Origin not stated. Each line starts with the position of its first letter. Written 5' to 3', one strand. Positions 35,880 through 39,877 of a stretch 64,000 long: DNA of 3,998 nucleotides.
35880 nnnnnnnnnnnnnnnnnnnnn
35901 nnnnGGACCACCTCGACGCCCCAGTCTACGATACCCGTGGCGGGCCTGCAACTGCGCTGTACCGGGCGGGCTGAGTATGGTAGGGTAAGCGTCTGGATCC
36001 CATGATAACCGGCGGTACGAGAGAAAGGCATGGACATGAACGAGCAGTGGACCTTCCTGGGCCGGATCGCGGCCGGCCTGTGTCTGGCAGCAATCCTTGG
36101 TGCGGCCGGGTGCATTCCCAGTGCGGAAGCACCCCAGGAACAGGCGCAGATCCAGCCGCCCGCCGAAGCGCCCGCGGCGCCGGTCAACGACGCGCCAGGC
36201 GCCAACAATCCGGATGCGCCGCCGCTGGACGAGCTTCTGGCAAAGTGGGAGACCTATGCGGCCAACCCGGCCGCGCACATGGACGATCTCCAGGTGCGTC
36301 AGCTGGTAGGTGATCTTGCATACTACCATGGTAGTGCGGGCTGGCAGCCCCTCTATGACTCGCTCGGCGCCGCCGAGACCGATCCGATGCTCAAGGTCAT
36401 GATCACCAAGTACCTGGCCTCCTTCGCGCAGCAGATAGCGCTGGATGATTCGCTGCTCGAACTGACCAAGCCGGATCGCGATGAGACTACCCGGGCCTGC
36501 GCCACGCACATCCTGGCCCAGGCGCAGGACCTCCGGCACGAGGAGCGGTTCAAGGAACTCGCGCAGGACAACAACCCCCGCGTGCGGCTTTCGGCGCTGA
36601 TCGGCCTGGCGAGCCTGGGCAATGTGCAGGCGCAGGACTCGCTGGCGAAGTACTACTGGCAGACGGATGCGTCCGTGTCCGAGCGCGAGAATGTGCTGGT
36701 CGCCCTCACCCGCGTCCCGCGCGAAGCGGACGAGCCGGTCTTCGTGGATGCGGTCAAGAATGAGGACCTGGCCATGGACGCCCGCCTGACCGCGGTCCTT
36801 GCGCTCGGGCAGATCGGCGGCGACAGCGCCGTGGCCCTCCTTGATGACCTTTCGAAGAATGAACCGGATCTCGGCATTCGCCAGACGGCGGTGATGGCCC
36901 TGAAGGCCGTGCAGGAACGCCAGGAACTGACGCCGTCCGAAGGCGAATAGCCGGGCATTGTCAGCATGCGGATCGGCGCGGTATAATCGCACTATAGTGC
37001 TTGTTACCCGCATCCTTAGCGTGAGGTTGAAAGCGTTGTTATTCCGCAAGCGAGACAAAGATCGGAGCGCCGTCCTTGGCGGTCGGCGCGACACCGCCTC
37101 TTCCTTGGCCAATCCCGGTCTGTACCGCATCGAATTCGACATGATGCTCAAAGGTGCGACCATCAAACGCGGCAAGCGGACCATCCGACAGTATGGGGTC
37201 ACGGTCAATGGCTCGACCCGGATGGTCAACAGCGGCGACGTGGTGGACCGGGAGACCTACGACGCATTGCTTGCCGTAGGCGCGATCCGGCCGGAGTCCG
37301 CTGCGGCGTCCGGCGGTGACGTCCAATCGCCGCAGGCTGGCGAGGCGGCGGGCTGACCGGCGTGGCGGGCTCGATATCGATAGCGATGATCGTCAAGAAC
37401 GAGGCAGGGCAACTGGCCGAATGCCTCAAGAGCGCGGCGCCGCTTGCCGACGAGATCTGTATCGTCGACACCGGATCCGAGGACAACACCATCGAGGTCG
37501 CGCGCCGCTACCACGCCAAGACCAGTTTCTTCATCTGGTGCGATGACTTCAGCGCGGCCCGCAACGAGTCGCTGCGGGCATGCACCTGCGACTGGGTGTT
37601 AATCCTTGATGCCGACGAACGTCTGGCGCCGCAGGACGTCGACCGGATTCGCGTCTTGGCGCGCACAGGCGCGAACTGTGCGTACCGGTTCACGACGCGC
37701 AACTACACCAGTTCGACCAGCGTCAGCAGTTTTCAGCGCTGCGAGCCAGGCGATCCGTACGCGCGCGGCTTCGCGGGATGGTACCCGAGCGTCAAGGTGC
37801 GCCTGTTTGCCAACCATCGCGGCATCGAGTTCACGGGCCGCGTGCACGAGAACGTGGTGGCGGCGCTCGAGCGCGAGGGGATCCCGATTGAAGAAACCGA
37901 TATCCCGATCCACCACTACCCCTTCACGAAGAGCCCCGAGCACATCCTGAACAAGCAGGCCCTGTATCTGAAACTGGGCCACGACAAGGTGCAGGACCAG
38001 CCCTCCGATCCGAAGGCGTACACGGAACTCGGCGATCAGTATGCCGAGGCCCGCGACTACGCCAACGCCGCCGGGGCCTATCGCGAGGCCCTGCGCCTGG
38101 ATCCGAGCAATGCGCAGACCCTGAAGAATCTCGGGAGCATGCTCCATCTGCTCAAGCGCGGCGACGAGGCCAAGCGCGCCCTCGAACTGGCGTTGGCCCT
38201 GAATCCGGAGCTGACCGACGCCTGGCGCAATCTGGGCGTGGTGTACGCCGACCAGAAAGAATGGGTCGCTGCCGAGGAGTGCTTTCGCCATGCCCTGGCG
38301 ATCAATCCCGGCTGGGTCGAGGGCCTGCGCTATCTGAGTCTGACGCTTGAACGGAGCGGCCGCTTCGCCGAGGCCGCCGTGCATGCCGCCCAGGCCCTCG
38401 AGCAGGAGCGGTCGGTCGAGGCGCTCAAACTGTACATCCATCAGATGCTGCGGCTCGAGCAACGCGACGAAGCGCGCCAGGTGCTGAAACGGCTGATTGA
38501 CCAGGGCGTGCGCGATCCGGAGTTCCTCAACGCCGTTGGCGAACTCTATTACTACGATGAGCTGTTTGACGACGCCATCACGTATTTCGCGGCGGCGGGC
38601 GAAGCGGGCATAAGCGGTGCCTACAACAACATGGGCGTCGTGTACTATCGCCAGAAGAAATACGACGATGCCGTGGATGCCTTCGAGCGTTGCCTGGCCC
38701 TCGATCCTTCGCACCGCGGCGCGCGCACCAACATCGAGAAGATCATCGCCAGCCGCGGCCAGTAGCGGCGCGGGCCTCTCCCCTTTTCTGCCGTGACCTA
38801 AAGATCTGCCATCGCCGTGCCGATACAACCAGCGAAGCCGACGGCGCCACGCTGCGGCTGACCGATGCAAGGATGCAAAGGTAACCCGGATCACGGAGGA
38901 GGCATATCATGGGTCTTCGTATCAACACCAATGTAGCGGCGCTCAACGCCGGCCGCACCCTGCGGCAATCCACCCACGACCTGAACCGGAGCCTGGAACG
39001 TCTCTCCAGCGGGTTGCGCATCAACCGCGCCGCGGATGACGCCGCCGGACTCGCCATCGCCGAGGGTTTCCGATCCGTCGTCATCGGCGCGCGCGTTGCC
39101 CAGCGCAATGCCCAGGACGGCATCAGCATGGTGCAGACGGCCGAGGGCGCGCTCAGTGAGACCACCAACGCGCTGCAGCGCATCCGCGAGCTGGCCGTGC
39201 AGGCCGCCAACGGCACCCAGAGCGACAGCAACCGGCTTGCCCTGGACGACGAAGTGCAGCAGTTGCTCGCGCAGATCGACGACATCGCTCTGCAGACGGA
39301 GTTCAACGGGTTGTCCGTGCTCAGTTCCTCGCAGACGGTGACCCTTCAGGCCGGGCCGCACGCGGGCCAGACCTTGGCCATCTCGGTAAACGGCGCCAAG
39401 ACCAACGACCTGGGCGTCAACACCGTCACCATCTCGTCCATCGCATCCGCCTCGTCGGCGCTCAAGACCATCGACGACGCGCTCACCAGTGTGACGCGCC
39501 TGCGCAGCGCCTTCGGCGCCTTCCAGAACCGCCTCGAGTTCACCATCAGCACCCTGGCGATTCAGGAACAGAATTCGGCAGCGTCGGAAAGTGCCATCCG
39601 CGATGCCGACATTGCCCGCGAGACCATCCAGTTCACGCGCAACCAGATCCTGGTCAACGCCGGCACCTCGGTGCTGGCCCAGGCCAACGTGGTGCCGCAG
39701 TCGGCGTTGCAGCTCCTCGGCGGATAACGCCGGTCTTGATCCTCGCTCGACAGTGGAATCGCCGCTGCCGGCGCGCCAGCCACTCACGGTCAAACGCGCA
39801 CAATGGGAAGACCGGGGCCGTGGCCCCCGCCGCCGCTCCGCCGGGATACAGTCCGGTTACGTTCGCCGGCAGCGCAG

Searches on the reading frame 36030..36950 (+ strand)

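Call 60: search_protein_families(library=pfam, proteins=[window:36030-36950:+], max_evalue=0.000001)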
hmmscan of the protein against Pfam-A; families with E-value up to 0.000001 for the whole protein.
window:36030-36950:+ (306 aa): 1 family
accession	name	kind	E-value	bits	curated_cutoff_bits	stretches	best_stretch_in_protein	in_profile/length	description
PF13646.12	HEAT_2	-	1.2e-16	61.1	27.7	2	213-292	11-88/88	HEAT repeats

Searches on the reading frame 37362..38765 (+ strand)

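Call 60: search_protein_families(library=pfam, proteins=[window:37362-38765:+], max_evalue=0.000001)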
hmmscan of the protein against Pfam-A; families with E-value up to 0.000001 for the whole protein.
window:37362-38765:+ (467 aa): 15 families
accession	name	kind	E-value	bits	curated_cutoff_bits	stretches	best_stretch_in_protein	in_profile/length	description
PF07719.23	TPR_2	-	3.1e-35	117.8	27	1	420-451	3-34/34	Tetratricopeptide repeat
PF00515.34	TPR_1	-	3.2e-33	112.6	27.8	2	420-451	3-34/34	Tetratricopeptide repeat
PF13428.12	TPR_14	-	4e-21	73.8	23.5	0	217-259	1-43/44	Tetratricopeptide repeat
PF13432.12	TPR_16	-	4.6e-19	69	32.7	0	268-317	14-63/65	Tetratricopeptide repeat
PF13181.12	TPR_8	-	9.3e-18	63.3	25.7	0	420-451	3-34/34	Tetratricopeptide repeat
PF00535.33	Glycos_transf_2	-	4.3e-17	63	23.3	1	6-96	1-99/168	Glycosyl transferase family 2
PF13424.12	TPR_12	-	1.1e-16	61.2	30.1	0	286-347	4-73/77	Tetratricopeptide repeat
PF13431.12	TPR_17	-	1.8e-16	59.4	24.4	0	239-266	1-28/34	Tetratricopeptide repeat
PF14559.12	TPR_19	-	3e-16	59.9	25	0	332-393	4-66/68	Tetratricopeptide repeat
PF13414.12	TPR_11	-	9e-15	54.5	26.8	0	224-262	1-39/42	TPR repeat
PF23914.1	TPR_CcmH_CycH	-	9.4e-13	48.7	42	1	208-314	41-150/158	Cytochrome c-type biogenesis protein H TPR domain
PF13374.12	TPR_10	-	1.4e-11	44.4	27.5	0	420-447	4-31/42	Tetratricopeptide repeat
PF13176.12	TPR_7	-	4.6e-11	42.3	27.9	0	420-451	1-34/36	Tetratricopeptide repeat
PF13371.12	TPR_9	-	1.1e-08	35.4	35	0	268-316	12-60/73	Tetratricopeptide repeat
PF13174.12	TPR_6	-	3.2e-07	31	26.3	0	423-450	5-32/33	Tetratricopeptide repeat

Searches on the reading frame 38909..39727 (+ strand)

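Call 60: search_protein_families(library=pfam, proteins=[window:38909-39727:+], max_evalue=0.000001)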
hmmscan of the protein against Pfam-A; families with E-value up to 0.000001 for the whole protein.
window:38909-39727:+ (272 aa): 2 families
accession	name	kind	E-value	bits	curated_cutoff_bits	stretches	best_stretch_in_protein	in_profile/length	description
PF00669.25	Flagellin_N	-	1.4e-42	145.5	26.6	1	5-143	1-139/139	Bacterial flagellin N-terminal helical region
PF00700.27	Flagellin_C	-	1.4e-23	83.4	23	1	185-270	1-86/86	Bacterial flagellin C-terminal helical region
